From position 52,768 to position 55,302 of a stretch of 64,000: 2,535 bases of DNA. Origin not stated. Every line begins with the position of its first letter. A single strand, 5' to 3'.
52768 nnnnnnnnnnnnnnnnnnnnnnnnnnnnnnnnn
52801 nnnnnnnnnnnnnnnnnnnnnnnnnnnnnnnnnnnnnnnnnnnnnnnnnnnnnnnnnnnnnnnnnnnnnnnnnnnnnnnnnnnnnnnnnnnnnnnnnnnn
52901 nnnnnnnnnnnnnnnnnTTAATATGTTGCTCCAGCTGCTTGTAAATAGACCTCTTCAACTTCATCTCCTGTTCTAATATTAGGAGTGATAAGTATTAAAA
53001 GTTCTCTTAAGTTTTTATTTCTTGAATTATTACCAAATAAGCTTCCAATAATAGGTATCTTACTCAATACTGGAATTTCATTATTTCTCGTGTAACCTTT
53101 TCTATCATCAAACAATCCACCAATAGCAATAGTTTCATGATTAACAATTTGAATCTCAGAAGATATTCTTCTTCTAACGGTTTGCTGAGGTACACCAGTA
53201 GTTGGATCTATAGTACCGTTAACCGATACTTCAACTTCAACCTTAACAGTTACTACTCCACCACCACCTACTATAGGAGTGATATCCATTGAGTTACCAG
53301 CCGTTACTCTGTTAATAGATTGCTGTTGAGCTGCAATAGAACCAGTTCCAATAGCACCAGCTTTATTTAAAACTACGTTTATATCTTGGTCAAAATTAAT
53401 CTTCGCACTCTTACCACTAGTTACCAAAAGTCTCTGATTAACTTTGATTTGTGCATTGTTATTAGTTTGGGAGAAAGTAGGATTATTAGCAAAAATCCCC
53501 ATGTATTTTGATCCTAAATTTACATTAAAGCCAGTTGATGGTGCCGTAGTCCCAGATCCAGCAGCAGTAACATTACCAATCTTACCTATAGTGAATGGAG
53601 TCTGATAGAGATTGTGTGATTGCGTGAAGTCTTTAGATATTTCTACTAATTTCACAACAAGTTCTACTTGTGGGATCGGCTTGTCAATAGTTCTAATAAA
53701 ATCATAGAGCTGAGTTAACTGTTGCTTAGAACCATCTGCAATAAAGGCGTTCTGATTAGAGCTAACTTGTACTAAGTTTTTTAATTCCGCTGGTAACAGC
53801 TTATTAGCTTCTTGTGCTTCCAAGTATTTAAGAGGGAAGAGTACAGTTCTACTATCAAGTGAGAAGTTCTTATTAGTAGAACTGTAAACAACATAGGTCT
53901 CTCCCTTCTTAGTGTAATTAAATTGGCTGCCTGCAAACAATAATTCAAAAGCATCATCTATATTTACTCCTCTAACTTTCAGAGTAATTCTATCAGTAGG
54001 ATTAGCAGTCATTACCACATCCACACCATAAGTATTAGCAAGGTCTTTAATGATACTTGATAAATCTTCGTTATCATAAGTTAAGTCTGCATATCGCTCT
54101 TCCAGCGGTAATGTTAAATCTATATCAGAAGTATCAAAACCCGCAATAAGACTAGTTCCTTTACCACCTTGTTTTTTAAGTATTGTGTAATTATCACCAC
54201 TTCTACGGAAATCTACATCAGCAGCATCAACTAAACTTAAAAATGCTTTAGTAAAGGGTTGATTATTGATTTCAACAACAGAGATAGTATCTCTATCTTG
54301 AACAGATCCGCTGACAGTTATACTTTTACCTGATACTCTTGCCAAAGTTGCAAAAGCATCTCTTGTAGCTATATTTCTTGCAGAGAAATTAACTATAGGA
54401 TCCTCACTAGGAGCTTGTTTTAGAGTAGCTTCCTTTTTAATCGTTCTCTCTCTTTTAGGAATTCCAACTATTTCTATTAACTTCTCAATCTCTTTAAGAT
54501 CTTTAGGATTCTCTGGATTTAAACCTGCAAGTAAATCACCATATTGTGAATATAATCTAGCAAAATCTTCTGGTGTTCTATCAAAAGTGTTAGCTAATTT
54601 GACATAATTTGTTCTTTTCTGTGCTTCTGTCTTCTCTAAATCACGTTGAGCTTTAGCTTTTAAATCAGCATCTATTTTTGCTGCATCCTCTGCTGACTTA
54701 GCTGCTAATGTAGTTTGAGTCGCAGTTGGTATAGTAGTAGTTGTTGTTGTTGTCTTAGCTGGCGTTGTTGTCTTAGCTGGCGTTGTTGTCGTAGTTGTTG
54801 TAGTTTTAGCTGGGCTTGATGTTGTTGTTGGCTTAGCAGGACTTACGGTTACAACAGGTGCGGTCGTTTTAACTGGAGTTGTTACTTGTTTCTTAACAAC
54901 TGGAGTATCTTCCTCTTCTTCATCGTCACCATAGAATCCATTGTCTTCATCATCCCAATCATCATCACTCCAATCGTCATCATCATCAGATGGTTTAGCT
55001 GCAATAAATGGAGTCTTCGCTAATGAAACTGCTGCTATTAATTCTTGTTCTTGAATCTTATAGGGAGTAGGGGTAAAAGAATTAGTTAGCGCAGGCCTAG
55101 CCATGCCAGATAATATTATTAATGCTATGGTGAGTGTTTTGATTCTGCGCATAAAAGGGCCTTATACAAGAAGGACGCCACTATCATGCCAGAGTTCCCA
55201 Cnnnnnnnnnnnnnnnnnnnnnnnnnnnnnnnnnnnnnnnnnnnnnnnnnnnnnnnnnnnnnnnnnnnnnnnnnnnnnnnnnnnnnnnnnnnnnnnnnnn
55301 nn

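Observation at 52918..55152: Orphan secretin with poly-Asp/Trp acidic block and poly-Thr linker, lacking any cognate secretion-system genes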

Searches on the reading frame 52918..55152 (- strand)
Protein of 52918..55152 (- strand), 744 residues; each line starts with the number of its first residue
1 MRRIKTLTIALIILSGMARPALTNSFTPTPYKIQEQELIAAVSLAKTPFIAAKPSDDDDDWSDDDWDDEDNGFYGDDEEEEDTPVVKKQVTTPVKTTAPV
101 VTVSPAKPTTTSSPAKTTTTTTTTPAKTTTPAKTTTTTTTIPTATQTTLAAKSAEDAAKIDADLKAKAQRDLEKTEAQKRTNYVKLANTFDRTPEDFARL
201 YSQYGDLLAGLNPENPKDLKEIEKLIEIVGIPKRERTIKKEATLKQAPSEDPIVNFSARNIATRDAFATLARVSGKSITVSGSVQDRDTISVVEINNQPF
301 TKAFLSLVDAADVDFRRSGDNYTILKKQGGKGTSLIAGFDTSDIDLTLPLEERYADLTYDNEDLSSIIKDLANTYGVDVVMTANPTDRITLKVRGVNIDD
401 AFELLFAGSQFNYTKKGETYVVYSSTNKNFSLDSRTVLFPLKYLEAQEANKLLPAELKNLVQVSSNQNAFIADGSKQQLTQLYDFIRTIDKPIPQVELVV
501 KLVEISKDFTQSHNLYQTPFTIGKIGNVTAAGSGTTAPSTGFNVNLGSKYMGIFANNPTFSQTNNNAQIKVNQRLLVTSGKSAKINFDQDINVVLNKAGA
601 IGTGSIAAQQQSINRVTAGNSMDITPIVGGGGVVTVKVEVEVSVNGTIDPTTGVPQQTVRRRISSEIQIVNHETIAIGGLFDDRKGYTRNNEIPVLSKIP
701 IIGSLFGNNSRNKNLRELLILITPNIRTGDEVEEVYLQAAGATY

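Call 3: search_protein_families(library=pfam, proteins=[window:52918-55152:-], max_evalue=0.01)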
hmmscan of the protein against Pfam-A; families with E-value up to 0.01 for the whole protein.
window:52918-55152:- (744 aa): 3 families
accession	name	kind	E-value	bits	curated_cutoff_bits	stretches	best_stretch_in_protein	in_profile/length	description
PF00263.26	Secretin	-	8.7e-31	107.2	27.5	1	562-726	3-167/169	Bacterial type II and III secretion system protein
PF07660.19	STN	-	1.6e-09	37.8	28.4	1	388-424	15-51/52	Secretin and TonB N terminus short domain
PF16344.10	FecR_C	-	1.8e-09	37.9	24.4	1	357-422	2-70/70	FecR, C-terminal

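Call 4: search_protein_families(library=ncbifam, proteins=[window:52918-55152:-], max_evalue=0.01)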
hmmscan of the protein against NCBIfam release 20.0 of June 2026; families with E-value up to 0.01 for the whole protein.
window:52918-55152:- (744 aa): 8 families
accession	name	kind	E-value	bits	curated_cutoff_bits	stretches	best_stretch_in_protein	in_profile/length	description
TIGR02515.1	IV_pilus_PilQ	subfamily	2.6e-29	102.5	284.35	2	560-726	267-426/428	type IV pilus secretin PilQ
TIGR02517.1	type_II_gspD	equivalog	2.2e-26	92.5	351.35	1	460-727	302-590/600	type II secretion system secretin GspD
NF010083.0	PRK13568.1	equivalog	2.2e-22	79.4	554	1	352-726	25-416/419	DNA uptake porin HofQ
NF007851.2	PRK10560.1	exception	9.3e-20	70.8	598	1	427-726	112-408/412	DNA uptake porin HofQ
TIGR02516.1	type_III_yscC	equivalog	2.4e-18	65.9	238.45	1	456-726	196-460/463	type III secretion system outer membrane ring subunit SctC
TIGR02519.1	pilus_MshL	equivalog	9.5e-18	64.2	250.2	1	554-726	107-289/290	pilus (MSHA type) biogenesis protein MshL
NF042912.1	Amuc_1098_fam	equivalog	1.7e-08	33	750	1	661-726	731-795/805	Amuc_1098 family type IV pilus outer membrane protein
NF011873.0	PRK15346.1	equivalog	7.4e-08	31.5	524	1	460-716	237-483/499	EscC/YscC/HrcC family type III secretion system outer membrane ring protein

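Call 7: find_homologous_proteins(query=window:52918-55152:-, max_evalue=0.00001)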
Query window:52918-55152:- (744 aa): 102 proteins with E <= 0.00001 among 8000 candidates.
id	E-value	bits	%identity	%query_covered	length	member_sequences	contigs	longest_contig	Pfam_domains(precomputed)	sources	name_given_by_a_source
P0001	0.0e+0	1582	99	100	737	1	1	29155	PF16344.11,PF00263.27,PF07660.20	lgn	-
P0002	0.0e+0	1384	87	98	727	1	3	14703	PF16344.11,PF00263.27,PF07660.20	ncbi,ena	-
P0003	0.0e+0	1368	84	100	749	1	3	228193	PF16344.11,PF00263.27,PF07660.20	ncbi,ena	-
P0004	0.0e+0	1180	75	100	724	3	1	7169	PF16344.11,PF00263.27,PF07660.20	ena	-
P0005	0.0e+0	1049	76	78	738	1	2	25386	PF16344.11,PF00263.27,PF07660.20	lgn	-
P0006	0.0e+0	1029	67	99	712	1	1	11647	PF16344.11,PF00263.27,PF07660.20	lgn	-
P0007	1.1e-289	981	64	99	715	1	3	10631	PF16344.11,PF00263.27,PF07660.20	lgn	-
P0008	5.2e-285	965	67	90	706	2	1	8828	PF16344.11,PF00263.27,PF07660.20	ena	-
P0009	7.1e-282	955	74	78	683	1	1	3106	PF16344.11,PF00263.27,PF07660.20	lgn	-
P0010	9.5e-277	938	71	80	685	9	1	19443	PF16344.11,PF00263.27,PF07660.20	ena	-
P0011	9.2e-272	922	69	78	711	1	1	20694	PF16344.11,PF00263.27,PF07660.20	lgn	-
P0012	7.7e-266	902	65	87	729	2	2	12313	PF16344.11,PF00263.27,PF07660.20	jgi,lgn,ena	-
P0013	1.5e-264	898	61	90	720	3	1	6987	PF16344.11,PF00263.27,PF07660.20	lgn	-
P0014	4.1e-264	896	59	100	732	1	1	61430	PF16344.11,PF00263.27,PF07660.20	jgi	jgi:hypothetical protein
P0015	3.8e-262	890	62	90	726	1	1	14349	PF16344.11,PF00263.27,PF07660.20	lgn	-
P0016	1.9e-260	884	58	100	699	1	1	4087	PF16344.11,PF00263.27,PF07660.20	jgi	-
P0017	1.4e-259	881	58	100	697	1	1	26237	PF16344.11,PF00263.27,PF07660.20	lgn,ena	-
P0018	5.5e-259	879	58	100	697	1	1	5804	PF16344.11,PF00263.27,PF07660.20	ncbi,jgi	jgi:type II secretory pathway component GspD/PulD (secretin)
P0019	9.9e-259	878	58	100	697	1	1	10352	PF16344.11,PF00263.27,PF07660.20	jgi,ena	-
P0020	2.4e-258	877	58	100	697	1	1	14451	PF16344.11,PF00263.27,PF07660.20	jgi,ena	jgi:type II secretory pathway component GspD/PulD (secretin)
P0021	3.5e-258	877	58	100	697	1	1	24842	PF16344.11,PF00263.27,PF07660.20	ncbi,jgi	jgi:protein transport protein HofQ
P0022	5.5e-258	876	66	84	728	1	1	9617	PF16344.11,PF00263.27,PF07660.20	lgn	-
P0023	7.3e-258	876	57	100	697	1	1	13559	PF16344.11,PF00263.27,PF07660.20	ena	-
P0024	2.0e-257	874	68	78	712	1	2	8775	PF16344.11,PF00263.27,PF07660.20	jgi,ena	jgi:type II secretory pathway component GspD/PulD (secretin)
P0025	3.0e-257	874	58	100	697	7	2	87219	PF16344.11,PF00263.27,PF07660.20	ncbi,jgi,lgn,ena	jgi:type II secretory pathway component GspD/PulD (secretin)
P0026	2.0e-255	868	68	75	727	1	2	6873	PF16344.11,PF00263.27,PF07660.20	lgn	-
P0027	3.1e-254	864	57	100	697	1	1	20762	PF16344.11,PF00263.27,PF07660.20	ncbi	ncbi:MAG: type pilus secretin PilQ [Cyanobacteriota bacterium]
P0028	5.0e-253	860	62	86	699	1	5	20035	PF16344.11,PF00263.27,PF07660.20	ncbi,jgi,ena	jgi:type II secretory pathway component GspD/PulD (secretin)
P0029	1.0e-250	852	65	78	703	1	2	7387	PF16344.11,PF00263.27,PF07660.20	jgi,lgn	jgi:type II secretory pathway component GspD/PulD (secretin)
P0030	1.6e-250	851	57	100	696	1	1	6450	PF16344.11,PF00263.27,PF07660.20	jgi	-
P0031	5.0e-250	850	66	77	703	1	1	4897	PF16344.11,PF00263.27,PF07660.20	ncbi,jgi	jgi:type II secretory pathway component GspD/PulD (secretin)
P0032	1.1e-249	849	57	100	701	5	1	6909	PF16344.11,PF00263.27,PF07660.20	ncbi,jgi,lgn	jgi:type II secretory pathway component GspD/PulD (secretin)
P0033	6.8e-249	846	62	86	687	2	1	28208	PF16344.11,PF00263.27,PF07660.20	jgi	jgi:type II secretory pathway component GspD/PulD (secretin)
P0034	1.3e-243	828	66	78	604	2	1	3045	PF16344.11,PF00263.27,PF07660.20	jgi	jgi:type II secretory pathway component GspD/PulD (secretin)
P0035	3.8e-240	817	56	96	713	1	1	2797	PF16344.11,PF00263.27,PF07660.20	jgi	jgi:hypothetical protein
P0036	7.3e-239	813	69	75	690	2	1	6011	PF16344.11,PF00263.27,PF07660.20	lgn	-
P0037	1.0e-238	812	68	75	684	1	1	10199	PF16344.11,PF00263.27,PF07660.20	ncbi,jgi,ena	jgi:type II secretory pathway component GspD/PulD (secretin)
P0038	4.0e-238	810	66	78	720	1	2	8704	PF16344.11,PF00263.27,PF07660.20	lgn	-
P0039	3.2e-237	807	67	75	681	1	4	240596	PF16344.11,PF00263.27,PF07660.20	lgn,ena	-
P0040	5.6e-237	807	67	75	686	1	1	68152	PF16344.11,PF00263.27,PF07660.20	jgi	jgi:type II secretory pathway component GspD/PulD (secretin)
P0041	3.4e-236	804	67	76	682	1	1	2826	PF16344.11,PF00263.27,PF07660.20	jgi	jgi:type IV pilus assembly protein PilQ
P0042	2.6e-232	791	67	75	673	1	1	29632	PF16344.11,PF00263.27,PF07660.20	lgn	-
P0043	3.3e-231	788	62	83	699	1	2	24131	PF16344.11,PF00263.27,PF07660.20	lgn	-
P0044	1.5e-227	775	59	83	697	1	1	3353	PF16344.11,PF00263.27,PF07660.20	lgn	-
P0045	2.4e-223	761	64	78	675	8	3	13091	PF16344.11,PF00263.27,PF07660.20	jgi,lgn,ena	-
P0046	5.5e-212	724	61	75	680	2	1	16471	PF16344.11,PF00263.27,PF07660.20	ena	-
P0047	7.8e-210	717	49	93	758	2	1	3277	PF00263.27,PF07660.20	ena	-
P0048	3.7e-208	711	51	88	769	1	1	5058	PF00263.27,PF07660.20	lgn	-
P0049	2.7e-207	708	51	86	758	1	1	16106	PF03958.23,PF00263.27,PF07660.20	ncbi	-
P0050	5.9e-198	678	52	87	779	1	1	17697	PF03958.23,PF00263.27,PF07660.20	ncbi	-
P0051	1.4e-196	673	48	92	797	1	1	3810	PF03958.23,PF00263.27,PF07660.20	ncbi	-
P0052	1.6e-193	663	54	73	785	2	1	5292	PF16344.11,PF00263.27,PF07660.20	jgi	-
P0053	3.9e-191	655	53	75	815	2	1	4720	PF00263.27,PF07660.20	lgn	-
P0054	7.8e-186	638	54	74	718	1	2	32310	PF16344.11,PF00263.27,PF07660.20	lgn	-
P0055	1.6e-178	613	51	79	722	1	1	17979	PF16344.11,PF00263.27,PF07660.20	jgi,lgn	jgi:hypothetical protein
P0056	3.4e-172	592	58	65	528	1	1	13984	PF16344.11,PF00263.27,PF07660.20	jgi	jgi:type IV pilus assembly protein PilQ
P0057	1.4e-171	590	50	78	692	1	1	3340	PF16344.11,PF00263.27,PF07660.20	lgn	-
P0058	1.5e-171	590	57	64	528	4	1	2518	PF16344.11,PF00263.27,PF07660.20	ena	-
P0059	1.7e-171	590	58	64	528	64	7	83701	PF16344.11,PF00263.27,PF07660.20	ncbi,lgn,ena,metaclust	metaclust:\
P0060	1.7e-171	590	58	64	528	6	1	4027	PF16344.11,PF00263.27,PF07660.20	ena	-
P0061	4.6e-171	589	58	64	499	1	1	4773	PF16344.11,PF00263.27,PF07660.20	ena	-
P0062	1.7e-167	577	50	74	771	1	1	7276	PF16344.11,PF00263.27,PF07660.20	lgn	-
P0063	1.5e-166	574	56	66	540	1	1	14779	PF16344.11,PF00263.27,PF07660.20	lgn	-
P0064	9.7e-166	571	55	70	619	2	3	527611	PF16344.11,PF03958.23,PF00263.27,PF07660.20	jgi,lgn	jgi:type II secretory pathway component GspD/PulD (secretin)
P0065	1.4e-163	564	57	64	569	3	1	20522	PF16344.11,PF00263.27,PF07660.20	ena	-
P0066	3.2e-163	563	54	67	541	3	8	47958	PF16344.11,PF03958.23,PF00263.27,PF07660.20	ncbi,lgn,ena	-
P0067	1.8e-161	557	57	64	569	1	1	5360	PF16344.11,PF00263.27,PF07660.20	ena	-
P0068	4.7e-161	556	51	74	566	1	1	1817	PF16344.11,PF03958.23,PF07660.20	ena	-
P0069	2.6e-160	553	57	64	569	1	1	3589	PF16344.11,PF00263.27,PF07660.20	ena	-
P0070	8.2e-160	552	55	64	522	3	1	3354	PF16344.11,PF00263.27,PF07660.20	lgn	-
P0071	3.0e-159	550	55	64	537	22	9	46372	PF16344.11,PF00263.27,PF07660.20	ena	-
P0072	1.1e-149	518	53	65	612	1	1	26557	PF16344.11,PF03958.23,PF00263.27,PF07660.20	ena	-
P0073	1.4e-122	428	42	71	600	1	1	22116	PF16344.11,PF00263.27,PF07660.20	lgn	-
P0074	8.6e-122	426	42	72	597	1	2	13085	PF16344.11,PF00263.27,PF07660.20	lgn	-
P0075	6.1e-118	413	42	65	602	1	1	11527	PF16344.11,PF00263.27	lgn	-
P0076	2.1e-117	411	44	65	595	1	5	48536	PF16344.11,PF00263.27,PF07660.20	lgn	-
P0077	6.5e-117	410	43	64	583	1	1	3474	PF16344.11,PF00263.27,PF07660.20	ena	-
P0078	2.0e-116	408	44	65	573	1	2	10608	PF16344.11,PF00263.27,PF07660.20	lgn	-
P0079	3.1e-116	408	43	67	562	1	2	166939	PF16344.11,PF00263.27,PF07660.20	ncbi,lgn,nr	ncbi:MAG: hypothetical protein HY094_05505 [Candidatus Melainabacteria bacterium]|nr:hypothetical pr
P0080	1.4e-115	405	42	65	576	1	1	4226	PF16344.11,PF00263.27,PF07660.20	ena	-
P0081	1.2e-114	402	42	67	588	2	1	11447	PF16344.11,PF00263.27,PF07660.20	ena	-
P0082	4.6e-114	400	43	65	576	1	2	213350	PF16344.11,PF03958.23,PF00263.27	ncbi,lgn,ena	-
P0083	6.4e-114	400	42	64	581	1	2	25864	PF16344.11,PF00263.27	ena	-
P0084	1.8e-113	398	41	70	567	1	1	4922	PF16344.11,PF00263.27,PF07660.20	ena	-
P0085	2.0e-113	398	42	66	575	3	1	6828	PF16344.11,PF00263.27,PF07660.20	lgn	-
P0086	2.7e-112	395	41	71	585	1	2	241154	PF16344.11,PF00263.27,PF07660.20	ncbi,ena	-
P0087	3.1e-112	394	42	65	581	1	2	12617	PF16344.11,PF03958.23,PF00263.27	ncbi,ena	-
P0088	4.5e-112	394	40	64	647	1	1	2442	PF16344.11,PF00263.27,PF07660.20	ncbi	-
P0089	6.8e-112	393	40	70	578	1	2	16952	PF16344.11,PF03958.23,PF00263.27,PF07660.20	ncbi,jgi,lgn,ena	-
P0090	1.4e-111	392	40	67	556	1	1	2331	PF16344.11,PF03958.23,PF00263.27,PF07660.20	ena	-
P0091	2.1e-111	392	41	71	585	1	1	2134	PF16344.11,PF00263.27,PF07660.20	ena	-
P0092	2.6e-111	391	42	65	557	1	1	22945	PF16344.11,PF00263.27,PF07660.20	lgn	-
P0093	2.3e-110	388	40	71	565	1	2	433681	PF16344.11,PF03958.23,PF00263.27,PF07660.20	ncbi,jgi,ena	-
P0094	8.0e-110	386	42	44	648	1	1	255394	PF16344.11,PF00263.27,PF07660.20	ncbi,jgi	jgi:type II secretory pathway component GspD/PulD (secretin)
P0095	1.3e-109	386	42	64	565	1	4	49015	PF16344.11,PF00263.27,PF07660.20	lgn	-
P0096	7.0e-109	383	42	44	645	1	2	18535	PF16344.11,PF00263.27,PF07660.20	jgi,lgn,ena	-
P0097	4.0e-108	381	40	65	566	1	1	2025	PF16344.11,PF00263.27,PF07660.20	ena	-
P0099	6.5e-9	53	24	35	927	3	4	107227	PF00263.27,PF07660.20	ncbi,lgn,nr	ncbi:MAG: hypothetical protein IT363_08295 [Methanoregulaceae archaeon]|nr:hypothetical protein [Met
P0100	6.6e-7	46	35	15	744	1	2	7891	PF21305.3,PF03958.23,PF00263.27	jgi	-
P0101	3.7e-6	44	28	28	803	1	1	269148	PF21305.3,PF03958.23,PF00263.27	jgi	jgi:general secretion pathway protein D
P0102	4.4e-6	44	28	23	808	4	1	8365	PF21305.3,PF03958.23,PF00263.27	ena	-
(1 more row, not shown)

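Call 10: find_encoding_contigs(protein=P0003, flank=10000, max_places=2)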
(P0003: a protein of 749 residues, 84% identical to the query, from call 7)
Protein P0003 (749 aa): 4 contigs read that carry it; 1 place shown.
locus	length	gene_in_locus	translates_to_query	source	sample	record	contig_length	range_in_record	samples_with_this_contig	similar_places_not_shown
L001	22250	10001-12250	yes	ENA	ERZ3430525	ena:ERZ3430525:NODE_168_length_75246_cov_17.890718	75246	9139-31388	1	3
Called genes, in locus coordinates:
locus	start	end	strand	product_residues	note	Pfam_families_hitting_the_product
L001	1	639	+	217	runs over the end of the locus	PF22322:DUF6973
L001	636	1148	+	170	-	-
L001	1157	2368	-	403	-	PF13167:GTP-bdg_N, PF16360:GTP-bdg_M, PF03193:RsgA_GTPase (faint), PF01926:MMR_HSR1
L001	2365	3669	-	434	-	PF00155:Aminotran_1_2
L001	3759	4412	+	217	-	PF01553:Acyltransferase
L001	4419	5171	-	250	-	PF02777:Sod_Fe_C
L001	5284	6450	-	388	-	-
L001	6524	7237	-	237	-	-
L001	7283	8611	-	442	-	PF03692:CxxCxxCC (weak)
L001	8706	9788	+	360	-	-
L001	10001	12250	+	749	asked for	PF07660:STN (faint), PF16344:FecR_C, PF00263:Secretin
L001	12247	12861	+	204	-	-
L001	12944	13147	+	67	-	-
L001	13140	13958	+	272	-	PF02899:Phage_int_SAM_1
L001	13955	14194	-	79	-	-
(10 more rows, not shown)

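Call 11: find_encoding_contigs(protein=P0025, flank=10000, max_places=2)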
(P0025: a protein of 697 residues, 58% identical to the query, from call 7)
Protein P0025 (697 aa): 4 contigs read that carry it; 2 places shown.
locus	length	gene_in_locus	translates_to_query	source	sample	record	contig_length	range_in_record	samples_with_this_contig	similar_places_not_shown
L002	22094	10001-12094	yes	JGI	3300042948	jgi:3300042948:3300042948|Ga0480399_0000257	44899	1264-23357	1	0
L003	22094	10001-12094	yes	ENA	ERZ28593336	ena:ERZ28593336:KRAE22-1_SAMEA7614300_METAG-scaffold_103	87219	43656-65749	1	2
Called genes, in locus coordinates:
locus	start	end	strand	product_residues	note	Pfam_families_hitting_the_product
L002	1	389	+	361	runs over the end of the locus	PF21710:Spt6_S1 (faint), PF00575:S1, PF13509:S1_2 (faint), PF23459:S1_RRP5 (faint), PF00575:S1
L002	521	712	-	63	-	-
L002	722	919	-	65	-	-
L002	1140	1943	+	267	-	-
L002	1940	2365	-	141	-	-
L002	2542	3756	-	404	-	PF13167:GTP-bdg_N, PF16360:GTP-bdg_M, PF01926:MMR_HSR1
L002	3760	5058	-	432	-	PF00155:Aminotran_1_2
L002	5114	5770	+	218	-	PF01553:Acyltransferase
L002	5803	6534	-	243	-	PF02777:Sod_Fe_C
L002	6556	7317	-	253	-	-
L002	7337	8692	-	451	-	PF03692:CxxCxxCC (weak)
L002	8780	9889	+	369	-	-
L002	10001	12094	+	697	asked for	PF16344:FecR_C (weak), PF07660:STN (weak), PF00263:Secretin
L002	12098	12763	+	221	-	-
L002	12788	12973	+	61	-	-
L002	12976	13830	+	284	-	PF02899:Phage_int_SAM_1 (weak)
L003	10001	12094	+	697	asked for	PF16344:FecR_C (weak), PF07660:STN (weak), PF00263:Secretin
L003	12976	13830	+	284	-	PF02899:Phage_int_SAM_1 (weak)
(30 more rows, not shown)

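Call 12: find_encoding_contigs(protein=P0093, flank=10000, max_places=1)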
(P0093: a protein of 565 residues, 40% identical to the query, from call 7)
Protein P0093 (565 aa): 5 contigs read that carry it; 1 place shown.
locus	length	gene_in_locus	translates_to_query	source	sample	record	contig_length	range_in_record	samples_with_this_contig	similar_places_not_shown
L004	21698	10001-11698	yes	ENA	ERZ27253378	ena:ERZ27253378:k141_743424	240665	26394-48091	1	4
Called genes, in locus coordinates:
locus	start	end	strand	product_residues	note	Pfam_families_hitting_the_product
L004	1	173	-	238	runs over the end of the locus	-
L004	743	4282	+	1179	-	PF02463:SMC_N, PF13175:AAA_15, PF13304:AAA_21 (faint), PF13476:AAA_23, PF06470:SMC_hinge, PF24161:CCDC39 (weak)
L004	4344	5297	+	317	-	PF02616:SMC_ScpA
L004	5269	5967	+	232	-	PF04079:SMC_ScpB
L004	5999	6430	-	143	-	-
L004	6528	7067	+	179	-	PF13420:Acetyltransf_4, PF13673:Acetyltransf_10 (weak), PF00583:Acetyltransf_1, PF13508:Acetyltransf_7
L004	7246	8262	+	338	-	PF00140:Sigma70_r1_2 (weak), PF04542:Sigma70_r2, PF04539:Sigma70_r3, PF04545:Sigma70_r4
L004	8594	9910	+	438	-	-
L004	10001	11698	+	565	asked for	PF03958:Secretin_N (faint), PF07660:STN (faint), PF16344:FecR_C (weak), PF00263:Secretin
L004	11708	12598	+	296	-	-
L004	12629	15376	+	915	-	-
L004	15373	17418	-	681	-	-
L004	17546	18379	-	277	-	PF00106:adh_short, PF08659:KR, PF13561:adh_short_C2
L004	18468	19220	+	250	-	PF02511:Thy1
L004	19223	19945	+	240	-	PF00027:cNMP_binding, PF13545:HTH_Crp_2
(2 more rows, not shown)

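Call 13: find_encoding_contigs(protein=P0064, flank=10000, max_places=1)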
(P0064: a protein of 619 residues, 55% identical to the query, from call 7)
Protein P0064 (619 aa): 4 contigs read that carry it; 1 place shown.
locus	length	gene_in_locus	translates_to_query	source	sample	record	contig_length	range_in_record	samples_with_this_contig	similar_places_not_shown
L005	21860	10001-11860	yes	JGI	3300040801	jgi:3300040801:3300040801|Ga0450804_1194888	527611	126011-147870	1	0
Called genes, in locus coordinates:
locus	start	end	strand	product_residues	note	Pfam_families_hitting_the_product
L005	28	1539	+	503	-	-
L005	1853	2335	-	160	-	PF07884:VKOR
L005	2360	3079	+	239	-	PF13098:Thioredoxin_2 (weak)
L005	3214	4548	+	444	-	PF00162:PGK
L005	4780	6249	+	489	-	PF03023:MurJ, PF01554:MatE (weak)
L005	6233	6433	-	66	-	-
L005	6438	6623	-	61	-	-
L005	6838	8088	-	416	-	PF01098:FTSW_RODA_SPOVE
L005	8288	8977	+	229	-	PF05724:TPMT (weak), PF13489:Methyltransf_23, PF13679:Methyltransf_32 (weak), PF05175:MTS (weak), PF13847:Methyltransf_31, PF08241:Methyltransf_11, PF08242:Methyltransf_12, PF13649:Methyltransf_25, +1 more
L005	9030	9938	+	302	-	-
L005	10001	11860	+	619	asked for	PF07660:STN (faint), PF16344:FecR_C, PF03958:Secretin_N (weak), PF00263:Secretin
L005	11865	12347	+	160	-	-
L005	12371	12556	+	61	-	-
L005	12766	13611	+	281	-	-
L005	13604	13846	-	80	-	-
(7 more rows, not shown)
